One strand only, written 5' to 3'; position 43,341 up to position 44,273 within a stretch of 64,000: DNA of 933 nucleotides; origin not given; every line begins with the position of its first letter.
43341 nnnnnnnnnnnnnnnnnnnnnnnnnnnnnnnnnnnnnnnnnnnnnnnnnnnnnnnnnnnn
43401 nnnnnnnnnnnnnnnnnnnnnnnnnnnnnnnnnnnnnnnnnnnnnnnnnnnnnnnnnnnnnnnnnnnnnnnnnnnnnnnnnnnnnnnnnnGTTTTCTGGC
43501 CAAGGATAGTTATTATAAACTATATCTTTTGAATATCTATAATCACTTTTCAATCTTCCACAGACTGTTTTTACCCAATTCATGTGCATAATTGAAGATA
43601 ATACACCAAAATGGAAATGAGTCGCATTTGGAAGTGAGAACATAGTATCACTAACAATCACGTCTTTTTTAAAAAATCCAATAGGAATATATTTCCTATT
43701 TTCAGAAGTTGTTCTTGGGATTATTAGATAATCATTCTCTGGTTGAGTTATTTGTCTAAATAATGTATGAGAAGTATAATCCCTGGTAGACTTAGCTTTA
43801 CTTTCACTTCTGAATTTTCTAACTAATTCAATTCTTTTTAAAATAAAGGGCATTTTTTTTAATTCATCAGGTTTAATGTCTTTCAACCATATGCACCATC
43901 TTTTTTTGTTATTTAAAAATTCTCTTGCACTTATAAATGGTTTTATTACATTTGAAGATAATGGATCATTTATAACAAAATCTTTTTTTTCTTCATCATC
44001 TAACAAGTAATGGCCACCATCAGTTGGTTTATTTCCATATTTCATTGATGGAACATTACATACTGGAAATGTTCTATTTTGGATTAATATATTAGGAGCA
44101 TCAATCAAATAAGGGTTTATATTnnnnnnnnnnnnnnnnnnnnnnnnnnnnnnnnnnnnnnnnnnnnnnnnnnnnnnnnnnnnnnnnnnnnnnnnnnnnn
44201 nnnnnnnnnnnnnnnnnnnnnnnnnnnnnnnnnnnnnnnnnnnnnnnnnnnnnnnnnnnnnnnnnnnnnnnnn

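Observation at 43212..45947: MmeI-like enzyme: specificity may be predictable from its TRD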

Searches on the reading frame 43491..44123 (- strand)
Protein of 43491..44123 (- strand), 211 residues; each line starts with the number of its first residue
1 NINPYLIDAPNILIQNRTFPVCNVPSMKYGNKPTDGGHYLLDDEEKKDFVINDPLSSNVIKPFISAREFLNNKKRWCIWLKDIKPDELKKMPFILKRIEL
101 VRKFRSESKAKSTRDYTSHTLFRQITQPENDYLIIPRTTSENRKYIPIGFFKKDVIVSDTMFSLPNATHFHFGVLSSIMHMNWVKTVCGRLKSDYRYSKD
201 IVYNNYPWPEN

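Call 34: find_homologous_proteins(query=window:43491-44123:-, max_evalue=1e-20)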
Query seq(211 aa) (211 aa): 3324 proteins with E <= 1e-20 among 4832 candidates; the best 120 are listed.
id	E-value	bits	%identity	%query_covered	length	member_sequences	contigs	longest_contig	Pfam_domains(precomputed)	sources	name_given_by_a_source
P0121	3.6e-92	326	62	100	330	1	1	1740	PF20466.4,PF20467.4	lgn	-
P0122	7.9e-92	325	64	100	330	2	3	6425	PF20466.4,PF20467.4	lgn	-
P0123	7.8e-91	321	65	97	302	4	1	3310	PF20466.4,PF20467.4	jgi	-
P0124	2.1e-84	300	63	100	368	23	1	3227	PF20466.4,PF20467.4,PF20473.5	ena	-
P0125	4.7e-84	299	71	88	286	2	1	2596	PF20466.4,PF20467.4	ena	-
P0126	8.7e-82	292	61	100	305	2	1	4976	PF20466.4,PF20467.4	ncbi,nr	ncbi:MAG TPA: type IIL restriction-modification enzyme MmeI [Hanamia sp.]|nr:type IIL restriction-mo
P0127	1.4e-81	291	60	100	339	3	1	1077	PF20466.4,PF20467.4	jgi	jgi:hypothetical protein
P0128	4.1e-81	290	58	100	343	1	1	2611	PF20466.4,PF20467.4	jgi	jgi:hypothetical protein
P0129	5.3e-81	289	56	100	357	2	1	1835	PF20466.4,PF20467.4,PF20473.5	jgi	-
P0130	2.5e-80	287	60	100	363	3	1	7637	PF20466.4,PF20467.4,PF20473.5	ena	-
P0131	5.0e-80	286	66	88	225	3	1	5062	PF20466.4,PF20467.4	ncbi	ncbi:MAG: type IIL restriction-modification enzyme MmeI, partial [Dolichospermum sp.]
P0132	6.4e-80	286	60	100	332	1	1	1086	PF20466.4,PF20467.4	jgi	jgi:hypothetical protein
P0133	9.8e-80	285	67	87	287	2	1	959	PF20466.4,PF20467.4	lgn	-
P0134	1.1e-79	285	57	100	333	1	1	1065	PF20466.4,PF20467.4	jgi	jgi:hypothetical protein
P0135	1.2e-79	285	62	89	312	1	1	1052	PF20466.4,PF20467.4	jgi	jgi:hypothetical protein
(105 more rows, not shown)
